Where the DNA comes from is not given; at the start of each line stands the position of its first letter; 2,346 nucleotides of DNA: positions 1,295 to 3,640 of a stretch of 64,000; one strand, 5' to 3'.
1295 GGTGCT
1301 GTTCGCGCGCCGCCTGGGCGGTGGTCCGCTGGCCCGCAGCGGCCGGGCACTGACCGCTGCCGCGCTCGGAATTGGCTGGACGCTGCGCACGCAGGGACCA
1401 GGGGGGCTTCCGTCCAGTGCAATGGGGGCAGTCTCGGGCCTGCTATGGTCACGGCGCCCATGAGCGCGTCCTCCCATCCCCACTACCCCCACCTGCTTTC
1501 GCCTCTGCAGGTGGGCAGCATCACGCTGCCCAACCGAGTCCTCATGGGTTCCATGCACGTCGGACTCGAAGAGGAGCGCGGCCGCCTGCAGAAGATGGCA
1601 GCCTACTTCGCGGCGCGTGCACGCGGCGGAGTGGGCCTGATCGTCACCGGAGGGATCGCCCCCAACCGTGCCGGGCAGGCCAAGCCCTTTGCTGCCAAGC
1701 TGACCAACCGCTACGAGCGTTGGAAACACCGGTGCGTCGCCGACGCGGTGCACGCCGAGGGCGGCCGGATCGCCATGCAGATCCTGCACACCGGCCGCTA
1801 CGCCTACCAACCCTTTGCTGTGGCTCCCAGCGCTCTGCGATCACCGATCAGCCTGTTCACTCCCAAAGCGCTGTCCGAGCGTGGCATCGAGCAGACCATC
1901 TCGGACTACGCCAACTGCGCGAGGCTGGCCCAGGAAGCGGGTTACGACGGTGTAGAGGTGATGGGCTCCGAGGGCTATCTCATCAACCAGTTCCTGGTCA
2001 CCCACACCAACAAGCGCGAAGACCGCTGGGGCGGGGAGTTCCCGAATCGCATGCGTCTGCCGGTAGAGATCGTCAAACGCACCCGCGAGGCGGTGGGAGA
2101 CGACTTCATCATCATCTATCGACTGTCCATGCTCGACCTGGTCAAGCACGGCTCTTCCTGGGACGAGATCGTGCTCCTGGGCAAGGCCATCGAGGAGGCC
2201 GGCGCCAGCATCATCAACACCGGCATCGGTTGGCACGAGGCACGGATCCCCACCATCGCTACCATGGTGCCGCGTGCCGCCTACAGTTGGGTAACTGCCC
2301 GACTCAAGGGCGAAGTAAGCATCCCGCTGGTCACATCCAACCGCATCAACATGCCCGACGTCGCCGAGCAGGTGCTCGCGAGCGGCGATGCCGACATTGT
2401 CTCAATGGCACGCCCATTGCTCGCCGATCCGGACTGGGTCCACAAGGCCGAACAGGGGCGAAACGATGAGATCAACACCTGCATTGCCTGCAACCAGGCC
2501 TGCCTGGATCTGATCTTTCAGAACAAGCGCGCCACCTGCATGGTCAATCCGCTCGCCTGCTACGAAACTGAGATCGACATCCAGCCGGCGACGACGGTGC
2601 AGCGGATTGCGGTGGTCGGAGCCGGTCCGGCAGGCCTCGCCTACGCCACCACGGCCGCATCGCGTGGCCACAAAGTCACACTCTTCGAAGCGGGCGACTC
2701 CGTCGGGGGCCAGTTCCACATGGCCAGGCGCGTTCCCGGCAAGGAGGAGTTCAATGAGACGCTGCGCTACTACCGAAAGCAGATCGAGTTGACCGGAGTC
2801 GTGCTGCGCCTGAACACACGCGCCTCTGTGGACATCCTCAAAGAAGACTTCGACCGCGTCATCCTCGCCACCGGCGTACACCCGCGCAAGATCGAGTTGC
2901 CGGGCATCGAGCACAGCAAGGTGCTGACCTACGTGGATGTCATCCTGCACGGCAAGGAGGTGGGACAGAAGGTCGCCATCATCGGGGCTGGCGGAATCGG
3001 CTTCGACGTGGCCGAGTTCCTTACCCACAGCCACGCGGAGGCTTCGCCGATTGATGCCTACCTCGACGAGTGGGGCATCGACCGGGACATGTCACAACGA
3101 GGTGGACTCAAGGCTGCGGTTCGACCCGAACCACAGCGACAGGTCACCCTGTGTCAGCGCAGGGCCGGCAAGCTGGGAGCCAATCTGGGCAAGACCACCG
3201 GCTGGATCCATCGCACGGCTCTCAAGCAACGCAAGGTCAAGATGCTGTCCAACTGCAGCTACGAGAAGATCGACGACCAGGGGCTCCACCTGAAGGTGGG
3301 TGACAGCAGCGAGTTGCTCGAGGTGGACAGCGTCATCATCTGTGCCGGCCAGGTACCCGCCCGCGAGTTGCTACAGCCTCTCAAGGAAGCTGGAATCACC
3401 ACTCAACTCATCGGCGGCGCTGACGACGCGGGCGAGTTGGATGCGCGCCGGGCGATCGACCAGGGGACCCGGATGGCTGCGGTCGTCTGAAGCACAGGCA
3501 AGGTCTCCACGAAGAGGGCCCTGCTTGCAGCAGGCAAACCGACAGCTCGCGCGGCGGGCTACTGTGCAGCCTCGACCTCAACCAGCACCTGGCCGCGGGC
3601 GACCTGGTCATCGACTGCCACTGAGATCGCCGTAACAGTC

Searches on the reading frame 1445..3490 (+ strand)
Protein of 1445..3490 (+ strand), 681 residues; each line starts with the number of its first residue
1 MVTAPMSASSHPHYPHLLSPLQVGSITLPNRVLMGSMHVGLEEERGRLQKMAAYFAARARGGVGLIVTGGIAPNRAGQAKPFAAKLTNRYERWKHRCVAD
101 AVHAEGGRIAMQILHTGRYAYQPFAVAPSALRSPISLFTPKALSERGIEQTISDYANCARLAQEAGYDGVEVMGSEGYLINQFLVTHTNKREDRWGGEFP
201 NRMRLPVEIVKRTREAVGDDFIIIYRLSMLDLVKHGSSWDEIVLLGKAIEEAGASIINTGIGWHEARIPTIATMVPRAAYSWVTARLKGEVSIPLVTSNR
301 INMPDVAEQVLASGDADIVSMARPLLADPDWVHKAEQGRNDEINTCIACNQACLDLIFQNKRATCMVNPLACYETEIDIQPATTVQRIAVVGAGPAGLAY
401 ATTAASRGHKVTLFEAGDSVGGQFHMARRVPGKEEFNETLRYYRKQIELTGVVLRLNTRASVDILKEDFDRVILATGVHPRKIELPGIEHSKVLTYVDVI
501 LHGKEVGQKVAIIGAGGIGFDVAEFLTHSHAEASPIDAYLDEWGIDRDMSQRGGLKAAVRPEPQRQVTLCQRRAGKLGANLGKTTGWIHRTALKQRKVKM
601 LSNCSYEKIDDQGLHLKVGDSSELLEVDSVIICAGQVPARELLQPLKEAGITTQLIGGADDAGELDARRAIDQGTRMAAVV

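Call 53: search_protein_families(library=pfam, proteins=[window:1445-3490:+], max_evalue=0.00001)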
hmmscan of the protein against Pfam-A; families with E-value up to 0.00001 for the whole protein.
window:1445-3490:+ (681 aa): 9 families
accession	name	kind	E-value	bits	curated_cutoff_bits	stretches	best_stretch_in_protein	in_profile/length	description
PF00724.26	Oxidored_FMN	-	3.5e-82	276.8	27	1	17-342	2-342/342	NADH:flavin oxidoreductase / NADH oxidase family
PF07992.20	Pyr_redox_2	-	1.7e-29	103.6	26.1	1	387-654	2-252/291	Pyridine nucleotide-disulphide oxidoreductase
PF00070.33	Pyr_redox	-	8.6e-12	45.8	22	0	387-421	1-35/82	Pyridine nucleotide-disulphide oxidoreductase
PF13450.12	NAD_binding_8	-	2.8e-10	40.8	21.9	1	390-437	1-46/68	NAD(P)-binding Rossmann-like domain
PF13738.12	Pyr_redox_3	-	8.4e-10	38.8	30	0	470-533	126-190/305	Pyridine nucleotide-disulphide oxidoreductase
PF03486.20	HI0933_like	-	1.9e-09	37.7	50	1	387-427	2-42/244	HI0933-like protein Rossmann domain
PF01266.30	DAO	-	4.3e-07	30.2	27.9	0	387-422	1-37/353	FAD dependent oxidoreductase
PF12831.13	FAD_oxidored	-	1.1e-06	28.7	27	1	388-427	2-41/416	FAD dependent oxidoreductase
PF00890.30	FAD_binding_2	-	1.3e-06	28.3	20.4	1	388-427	2-41/414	FAD binding domain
